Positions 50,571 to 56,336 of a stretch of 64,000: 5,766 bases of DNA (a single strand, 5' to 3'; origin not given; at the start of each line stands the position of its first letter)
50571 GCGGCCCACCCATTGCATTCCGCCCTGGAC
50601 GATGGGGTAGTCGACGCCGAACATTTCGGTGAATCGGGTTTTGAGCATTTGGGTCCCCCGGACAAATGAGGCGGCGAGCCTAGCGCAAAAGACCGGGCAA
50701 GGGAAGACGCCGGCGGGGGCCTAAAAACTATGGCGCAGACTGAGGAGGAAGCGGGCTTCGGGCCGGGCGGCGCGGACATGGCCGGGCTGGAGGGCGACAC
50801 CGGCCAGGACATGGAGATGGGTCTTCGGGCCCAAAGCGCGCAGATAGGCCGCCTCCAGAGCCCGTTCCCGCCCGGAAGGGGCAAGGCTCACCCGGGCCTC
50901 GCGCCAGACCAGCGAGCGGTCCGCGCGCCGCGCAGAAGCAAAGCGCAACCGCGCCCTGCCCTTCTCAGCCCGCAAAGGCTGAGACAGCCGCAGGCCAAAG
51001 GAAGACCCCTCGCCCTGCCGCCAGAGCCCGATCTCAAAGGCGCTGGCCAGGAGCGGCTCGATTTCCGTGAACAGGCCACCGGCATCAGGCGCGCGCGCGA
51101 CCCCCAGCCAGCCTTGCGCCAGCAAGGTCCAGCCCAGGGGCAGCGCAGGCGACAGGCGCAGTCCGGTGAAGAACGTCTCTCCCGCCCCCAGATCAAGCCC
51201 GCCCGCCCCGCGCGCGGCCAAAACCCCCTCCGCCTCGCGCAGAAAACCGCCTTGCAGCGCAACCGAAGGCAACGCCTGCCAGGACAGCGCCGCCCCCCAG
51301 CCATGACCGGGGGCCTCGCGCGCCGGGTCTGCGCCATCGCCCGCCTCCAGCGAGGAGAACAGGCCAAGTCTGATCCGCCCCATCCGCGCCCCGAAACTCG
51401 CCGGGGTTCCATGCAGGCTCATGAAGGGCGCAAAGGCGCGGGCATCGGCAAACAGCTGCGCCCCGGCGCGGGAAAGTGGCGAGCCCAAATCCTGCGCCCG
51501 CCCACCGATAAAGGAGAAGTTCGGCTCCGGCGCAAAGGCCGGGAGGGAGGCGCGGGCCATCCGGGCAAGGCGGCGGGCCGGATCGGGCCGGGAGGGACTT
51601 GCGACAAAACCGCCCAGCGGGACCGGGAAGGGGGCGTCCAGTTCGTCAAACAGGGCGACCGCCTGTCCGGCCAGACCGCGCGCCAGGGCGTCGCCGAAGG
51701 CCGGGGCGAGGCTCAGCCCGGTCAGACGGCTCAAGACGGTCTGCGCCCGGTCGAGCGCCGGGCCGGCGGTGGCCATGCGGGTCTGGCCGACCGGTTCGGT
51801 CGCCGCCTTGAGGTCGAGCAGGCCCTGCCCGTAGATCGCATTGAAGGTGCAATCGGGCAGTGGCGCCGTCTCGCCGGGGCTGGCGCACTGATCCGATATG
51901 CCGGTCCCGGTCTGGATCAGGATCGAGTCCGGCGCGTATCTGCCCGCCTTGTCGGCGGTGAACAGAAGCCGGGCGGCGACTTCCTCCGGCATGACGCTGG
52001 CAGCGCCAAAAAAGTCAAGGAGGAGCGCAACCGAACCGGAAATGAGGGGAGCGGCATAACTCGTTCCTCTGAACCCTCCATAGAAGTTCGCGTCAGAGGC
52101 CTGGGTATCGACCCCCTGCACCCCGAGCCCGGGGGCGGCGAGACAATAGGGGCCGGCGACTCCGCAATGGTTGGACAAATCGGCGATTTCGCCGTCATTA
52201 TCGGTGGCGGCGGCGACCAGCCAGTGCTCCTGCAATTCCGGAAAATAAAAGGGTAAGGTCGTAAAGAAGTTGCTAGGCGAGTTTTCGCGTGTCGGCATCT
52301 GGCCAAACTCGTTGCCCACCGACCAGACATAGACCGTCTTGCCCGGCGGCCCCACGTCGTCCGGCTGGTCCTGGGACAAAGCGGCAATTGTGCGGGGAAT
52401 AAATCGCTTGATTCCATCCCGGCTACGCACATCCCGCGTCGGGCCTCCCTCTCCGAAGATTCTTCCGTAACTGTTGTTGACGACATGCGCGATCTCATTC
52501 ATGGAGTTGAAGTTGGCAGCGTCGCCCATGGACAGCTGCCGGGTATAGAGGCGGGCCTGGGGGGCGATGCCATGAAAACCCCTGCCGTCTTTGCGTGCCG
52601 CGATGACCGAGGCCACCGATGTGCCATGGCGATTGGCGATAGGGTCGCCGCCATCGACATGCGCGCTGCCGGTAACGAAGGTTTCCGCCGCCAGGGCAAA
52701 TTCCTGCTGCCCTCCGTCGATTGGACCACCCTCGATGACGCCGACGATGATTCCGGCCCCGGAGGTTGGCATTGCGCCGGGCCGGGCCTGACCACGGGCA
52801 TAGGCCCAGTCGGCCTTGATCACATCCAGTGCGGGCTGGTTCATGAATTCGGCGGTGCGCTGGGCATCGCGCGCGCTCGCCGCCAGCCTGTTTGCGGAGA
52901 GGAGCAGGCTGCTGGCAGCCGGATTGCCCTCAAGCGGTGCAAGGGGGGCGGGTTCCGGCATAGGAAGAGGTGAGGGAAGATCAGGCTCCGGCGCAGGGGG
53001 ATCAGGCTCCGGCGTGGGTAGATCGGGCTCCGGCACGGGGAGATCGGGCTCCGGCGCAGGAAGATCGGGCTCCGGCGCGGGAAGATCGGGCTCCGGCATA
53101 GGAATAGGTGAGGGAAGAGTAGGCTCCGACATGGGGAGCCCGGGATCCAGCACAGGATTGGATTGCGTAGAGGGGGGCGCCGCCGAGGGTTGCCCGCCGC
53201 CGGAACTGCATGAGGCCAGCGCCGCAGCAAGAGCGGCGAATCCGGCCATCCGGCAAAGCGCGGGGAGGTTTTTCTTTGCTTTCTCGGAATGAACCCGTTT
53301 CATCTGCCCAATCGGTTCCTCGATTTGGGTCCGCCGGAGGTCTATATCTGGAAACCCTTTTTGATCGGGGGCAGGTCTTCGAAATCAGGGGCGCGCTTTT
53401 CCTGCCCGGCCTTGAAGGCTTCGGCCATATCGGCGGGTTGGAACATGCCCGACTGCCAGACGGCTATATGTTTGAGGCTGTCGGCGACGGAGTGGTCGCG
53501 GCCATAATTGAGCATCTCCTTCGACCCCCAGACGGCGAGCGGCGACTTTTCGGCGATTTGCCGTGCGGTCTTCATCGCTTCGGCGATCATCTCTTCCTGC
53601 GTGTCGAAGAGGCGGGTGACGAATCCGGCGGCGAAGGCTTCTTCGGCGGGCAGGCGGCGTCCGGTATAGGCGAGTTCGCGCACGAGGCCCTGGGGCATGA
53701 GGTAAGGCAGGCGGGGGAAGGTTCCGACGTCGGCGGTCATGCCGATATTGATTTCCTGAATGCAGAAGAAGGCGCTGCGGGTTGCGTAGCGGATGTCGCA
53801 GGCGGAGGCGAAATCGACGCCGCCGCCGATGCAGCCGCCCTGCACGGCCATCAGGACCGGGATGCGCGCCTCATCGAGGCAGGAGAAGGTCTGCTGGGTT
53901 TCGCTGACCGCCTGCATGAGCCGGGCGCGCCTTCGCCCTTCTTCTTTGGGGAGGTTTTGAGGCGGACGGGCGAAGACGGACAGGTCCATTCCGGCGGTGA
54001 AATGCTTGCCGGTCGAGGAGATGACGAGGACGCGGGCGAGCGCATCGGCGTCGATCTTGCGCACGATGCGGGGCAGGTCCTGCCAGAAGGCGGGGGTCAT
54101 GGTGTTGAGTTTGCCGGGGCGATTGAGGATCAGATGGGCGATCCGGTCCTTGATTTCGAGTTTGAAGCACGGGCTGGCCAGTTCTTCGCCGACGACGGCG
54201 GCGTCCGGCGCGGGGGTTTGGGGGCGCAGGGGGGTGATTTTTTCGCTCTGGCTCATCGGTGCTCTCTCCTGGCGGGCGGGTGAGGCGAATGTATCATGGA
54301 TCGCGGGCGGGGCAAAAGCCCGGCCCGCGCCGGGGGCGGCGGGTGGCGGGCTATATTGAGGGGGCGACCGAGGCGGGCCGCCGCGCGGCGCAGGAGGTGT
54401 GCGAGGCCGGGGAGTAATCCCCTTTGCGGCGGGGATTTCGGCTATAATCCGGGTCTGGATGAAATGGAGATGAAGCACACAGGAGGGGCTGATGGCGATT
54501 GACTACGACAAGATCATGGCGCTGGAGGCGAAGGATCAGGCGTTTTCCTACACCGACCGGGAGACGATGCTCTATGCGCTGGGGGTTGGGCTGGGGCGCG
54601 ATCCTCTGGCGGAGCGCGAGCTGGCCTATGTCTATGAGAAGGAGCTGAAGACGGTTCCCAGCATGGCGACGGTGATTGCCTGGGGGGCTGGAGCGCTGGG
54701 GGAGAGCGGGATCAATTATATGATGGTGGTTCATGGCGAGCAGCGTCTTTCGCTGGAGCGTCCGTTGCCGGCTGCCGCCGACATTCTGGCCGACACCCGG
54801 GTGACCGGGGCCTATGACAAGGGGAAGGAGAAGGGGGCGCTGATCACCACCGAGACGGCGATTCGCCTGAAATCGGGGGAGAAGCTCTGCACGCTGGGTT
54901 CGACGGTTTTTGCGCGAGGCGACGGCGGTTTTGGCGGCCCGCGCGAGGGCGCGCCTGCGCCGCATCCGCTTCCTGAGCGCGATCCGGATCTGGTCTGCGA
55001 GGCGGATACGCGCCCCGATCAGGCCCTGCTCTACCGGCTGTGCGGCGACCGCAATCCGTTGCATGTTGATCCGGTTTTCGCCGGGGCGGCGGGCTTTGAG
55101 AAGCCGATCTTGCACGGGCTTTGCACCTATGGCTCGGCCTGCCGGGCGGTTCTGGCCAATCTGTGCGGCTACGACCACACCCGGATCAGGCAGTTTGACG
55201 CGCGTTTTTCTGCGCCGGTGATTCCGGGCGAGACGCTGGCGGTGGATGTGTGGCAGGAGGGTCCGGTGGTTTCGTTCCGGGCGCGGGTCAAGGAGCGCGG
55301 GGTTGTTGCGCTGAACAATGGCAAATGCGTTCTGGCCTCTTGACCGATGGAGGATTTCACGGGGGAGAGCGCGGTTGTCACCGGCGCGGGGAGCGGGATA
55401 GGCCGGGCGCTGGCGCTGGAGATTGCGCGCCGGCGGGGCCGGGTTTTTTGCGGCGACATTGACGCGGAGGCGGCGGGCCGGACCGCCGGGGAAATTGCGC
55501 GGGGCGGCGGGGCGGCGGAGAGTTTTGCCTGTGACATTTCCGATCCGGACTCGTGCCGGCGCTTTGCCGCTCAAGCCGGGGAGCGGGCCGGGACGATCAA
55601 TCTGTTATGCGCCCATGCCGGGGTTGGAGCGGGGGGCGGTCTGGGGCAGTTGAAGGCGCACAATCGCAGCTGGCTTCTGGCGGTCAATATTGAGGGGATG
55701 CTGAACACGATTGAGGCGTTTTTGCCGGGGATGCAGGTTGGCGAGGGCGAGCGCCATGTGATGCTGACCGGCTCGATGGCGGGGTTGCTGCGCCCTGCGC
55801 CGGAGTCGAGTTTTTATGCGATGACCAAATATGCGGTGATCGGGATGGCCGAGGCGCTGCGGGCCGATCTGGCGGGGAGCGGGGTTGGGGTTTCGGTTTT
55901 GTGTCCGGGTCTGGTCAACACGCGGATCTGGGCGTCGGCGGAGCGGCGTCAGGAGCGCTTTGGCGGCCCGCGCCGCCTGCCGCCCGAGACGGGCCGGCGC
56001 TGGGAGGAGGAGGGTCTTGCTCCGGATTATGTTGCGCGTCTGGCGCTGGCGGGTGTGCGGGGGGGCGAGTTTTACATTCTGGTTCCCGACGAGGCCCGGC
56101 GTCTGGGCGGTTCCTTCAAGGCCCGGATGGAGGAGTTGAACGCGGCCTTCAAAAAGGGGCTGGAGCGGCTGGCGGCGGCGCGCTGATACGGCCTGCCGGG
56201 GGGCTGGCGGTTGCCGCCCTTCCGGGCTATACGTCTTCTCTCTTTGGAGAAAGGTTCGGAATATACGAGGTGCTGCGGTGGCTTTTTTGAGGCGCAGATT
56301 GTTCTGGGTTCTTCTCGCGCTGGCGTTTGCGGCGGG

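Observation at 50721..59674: Divergent pair of paralogous lipoprotein subtilisin (S8) autotransporters flanking a 4-kb acyl-CoA cassette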

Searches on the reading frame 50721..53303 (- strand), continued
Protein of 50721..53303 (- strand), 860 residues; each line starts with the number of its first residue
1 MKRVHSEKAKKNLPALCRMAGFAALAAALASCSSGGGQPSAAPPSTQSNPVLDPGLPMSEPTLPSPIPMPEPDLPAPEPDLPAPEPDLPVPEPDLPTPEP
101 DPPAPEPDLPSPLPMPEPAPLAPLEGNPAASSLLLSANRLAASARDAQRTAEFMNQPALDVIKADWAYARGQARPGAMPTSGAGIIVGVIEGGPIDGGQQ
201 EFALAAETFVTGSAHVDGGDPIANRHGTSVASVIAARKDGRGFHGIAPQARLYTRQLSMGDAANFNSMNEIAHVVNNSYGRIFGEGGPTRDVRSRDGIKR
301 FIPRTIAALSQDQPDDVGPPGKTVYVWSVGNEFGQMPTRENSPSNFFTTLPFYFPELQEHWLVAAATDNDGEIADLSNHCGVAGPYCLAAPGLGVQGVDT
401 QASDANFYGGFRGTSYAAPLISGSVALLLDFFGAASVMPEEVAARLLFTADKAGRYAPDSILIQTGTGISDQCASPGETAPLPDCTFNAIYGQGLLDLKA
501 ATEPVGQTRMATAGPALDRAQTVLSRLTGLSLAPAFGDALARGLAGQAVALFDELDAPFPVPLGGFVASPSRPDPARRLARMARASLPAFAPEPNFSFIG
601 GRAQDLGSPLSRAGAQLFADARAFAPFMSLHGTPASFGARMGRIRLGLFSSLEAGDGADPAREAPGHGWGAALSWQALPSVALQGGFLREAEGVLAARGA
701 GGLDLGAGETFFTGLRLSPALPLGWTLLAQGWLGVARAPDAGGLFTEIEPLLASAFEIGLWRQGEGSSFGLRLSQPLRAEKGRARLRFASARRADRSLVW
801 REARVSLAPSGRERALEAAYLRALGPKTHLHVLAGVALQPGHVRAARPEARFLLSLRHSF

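Call 84: fold_search(model_id=the predicted structure, library=pdb)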
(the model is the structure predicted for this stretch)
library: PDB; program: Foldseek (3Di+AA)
matches with E <= 10: 1074; with E <= 0.001: 131
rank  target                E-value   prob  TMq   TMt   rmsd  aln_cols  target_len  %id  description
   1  8e7f                  7.6e-19  1.00  0.35  0.41   6.3       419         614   23  Crystal structure of the autotransporter Ssp from Serratia marcescens. (released 2023-03-08)
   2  2sni_E                1.8e-16  1.00  0.32  0.78   4.8       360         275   22  STRUCTURAL COMPARISON OF TWO SERINE PROTEINASE-PROTEIN INHIBITOR COMPLEXES. EGLIN-C-SUBTILISIN CARLSBERG AND CI-2-SUBT (released 1988-09-07)
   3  1ubn                  2.0e-16  1.00  0.32  0.78   4.7       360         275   22  SELENOSUBTILISIN BPN (released 1999-06-08)
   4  1ak9                  2.1e-16  1.00  0.32  0.78   4.9       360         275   22  SUBTILISIN MUTANT 8321 (released 1997-11-12)
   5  1c3l                  2.7e-16  1.00  0.32  0.80   4.3       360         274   22  SUBTILISIN-CARLSBERG COMPLEXED WITH XENON (8 BAR) (released 1999-08-04)
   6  1sud                  4.4e-16  1.00  0.32  0.78   4.8       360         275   22  CALCIUM-INDEPENDENT SUBTILISIN BY DESIGN (released 1994-01-31)
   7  1a2q                  5.4e-16  1.00  0.32  0.78   4.7       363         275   21  SUBTILISIN BPN' MUTANT 7186 (released 1998-04-29)
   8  1au9                  5.4e-16  1.00  0.32  0.78   4.8       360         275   22  SUBTILISIN BPN' MUTANT 8324 IN CITRATE (released 1997-12-31)
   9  1s01                  5.7e-16  1.00  0.32  0.78   4.8       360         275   22  LARGE INCREASES IN GENERAL STABILITY FOR SUBTILISIN BPN(PRIME) THROUGH INCREMENTAL CHANGES IN THE FREE ENERGY OF UNFOLDI (released 1990-10-15)
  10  3qtl_B                6.8e-16  1.00  0.32  0.79   5.9       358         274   21  Structural Basis for Dual-inhibition Mechanism of a Non-classical Kazal-type Serine Protease Inhibitor from Horseshoe  (released 2011-06-01)
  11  1v5i_A                6.8e-16  1.00  0.32  0.78   4.7       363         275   21  Crystal structure of serine protease inhibitor POIA1 in complex with subtilisin BPN' (released 2005-03-08)
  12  1y4d_E                8.4e-16  1.00  0.32  0.78   4.8       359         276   22  Crystal structure of the complex of subtilisin BPN' with chymotrypsin inhibitor 2 M59R/E60S mutant (released 2005-05-17)
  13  3qtl_A                1.2e-15  1.00  0.32  0.81   4.0       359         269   22  Structural Basis for Dual-inhibition Mechanism of a Non-classical Kazal-type Serine Protease Inhibitor from Horseshoe  (released 2011-06-01)
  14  1bh6                  1.2e-15  1.00  0.31  0.77   4.9       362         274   22  SUBTILISIN DY IN COMPLEX WITH THE SYNTHETIC INHIBITOR N-BENZYLOXYCARBONYL-ALA-PRO-PHE-CHLOROMETHYL KETONE (released 1998-11-04)
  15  6dwq                  1.4e-15  1.00  0.32  0.80   4.5       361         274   20  Subtilisin serine protease modified with the protease inhibitor cyanobenzylsulfonylfluoride (released 2019-07-03)
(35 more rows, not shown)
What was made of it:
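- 51786..52856 (-): Gene A S8 catalytic domain (residues about 150-506): His226 at 52626-52628, Asn331 at 52311-52313, Ser415 at 52059-52061. Foldseek top hit is the Ssp autotransporter passenger 8e7f (call 84).
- Closest known: Ssp. Same: Ssp (8e7f) is the top Foldseek hit (E 7.6e-19, 23% identity, call 84).
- The passenger resembles the Ssp autotransporter passenger (call 84).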

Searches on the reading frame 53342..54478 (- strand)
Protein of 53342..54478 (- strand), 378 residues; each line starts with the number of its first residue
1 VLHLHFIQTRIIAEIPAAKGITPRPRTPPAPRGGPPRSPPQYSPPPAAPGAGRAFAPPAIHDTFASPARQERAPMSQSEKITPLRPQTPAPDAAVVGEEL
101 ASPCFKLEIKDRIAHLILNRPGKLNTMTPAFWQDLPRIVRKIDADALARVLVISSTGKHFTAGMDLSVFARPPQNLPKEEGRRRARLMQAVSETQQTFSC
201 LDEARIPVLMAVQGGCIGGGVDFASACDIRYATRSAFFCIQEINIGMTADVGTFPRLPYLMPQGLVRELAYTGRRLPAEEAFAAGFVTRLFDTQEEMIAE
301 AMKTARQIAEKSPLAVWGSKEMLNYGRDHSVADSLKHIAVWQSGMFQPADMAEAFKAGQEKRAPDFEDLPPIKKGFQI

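Call 25: search_protein_families(library=pfam, proteins=[window:53342-54478:-], max_evalue=0.001)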
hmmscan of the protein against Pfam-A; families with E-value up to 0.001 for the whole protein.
window:53342-54478:- (378 aa): 2 families
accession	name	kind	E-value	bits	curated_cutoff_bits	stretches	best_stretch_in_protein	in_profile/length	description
PF00378.25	ECH_1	-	3.8e-38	131.7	27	1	109-368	2-250/251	Enoyl-CoA hydratase/isomerase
PF16113.10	ECH_2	-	1.1e-26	94.6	27.2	1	114-294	2-175/335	Enoyl-CoA hydratase/isomerase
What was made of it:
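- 53342..54478 (-): Enoyl-CoA hydratase (crotonase), co-directional with and 38 nt upstream of gene A. Pfam ECH_1 E 4e-38 (call 25).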

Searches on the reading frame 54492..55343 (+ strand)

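Call 25: search_protein_families(library=pfam, proteins=[window:54492-55343:+], max_evalue=0.001)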
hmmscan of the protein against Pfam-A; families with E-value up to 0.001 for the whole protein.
window:54492-55343:+ (283 aa): 3 families
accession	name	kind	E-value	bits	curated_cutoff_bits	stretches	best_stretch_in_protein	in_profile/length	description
PF01575.25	MaoC_dehydratas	-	8.8e-26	90.4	27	1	161-272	6-118/123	MaoC like domain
PF22622.2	MFE-2_hydrat-2_N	-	5e-22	78.5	27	1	18-143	1-130/130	MFE-2 hydratase 2 N-terminal domain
PF13452.11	FAS1_DH_region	-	2.6e-08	34.5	22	1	55-134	50-131/132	FAS1-like, dehydratase domain region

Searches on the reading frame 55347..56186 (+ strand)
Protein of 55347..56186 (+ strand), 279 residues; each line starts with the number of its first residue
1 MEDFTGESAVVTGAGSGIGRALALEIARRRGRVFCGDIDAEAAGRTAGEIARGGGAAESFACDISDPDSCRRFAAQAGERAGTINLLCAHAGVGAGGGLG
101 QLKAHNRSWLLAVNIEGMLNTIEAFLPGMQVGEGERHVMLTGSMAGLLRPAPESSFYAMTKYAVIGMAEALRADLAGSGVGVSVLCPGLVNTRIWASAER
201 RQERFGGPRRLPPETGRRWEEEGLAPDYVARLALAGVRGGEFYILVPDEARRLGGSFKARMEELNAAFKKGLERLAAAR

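Call 25: search_protein_families(library=pfam, proteins=[window:55347-56186:+], max_evalue=0.001)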
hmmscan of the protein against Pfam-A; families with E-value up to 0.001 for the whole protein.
window:55347-56186:+ (279 aa): 3 families
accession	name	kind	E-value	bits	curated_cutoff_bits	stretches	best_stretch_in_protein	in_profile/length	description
PF00106.31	adh_short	-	2.3e-35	122.3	26.6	1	9-200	3-192/195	short chain dehydrogenase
PF13561.12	adh_short_C2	-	3.8e-24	86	27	1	13-202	1-188/236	Enoyl-(Acyl carrier protein) reductase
PF08659.16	KR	-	2e-06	28.3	22.6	1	10-169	4-161/180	KR domain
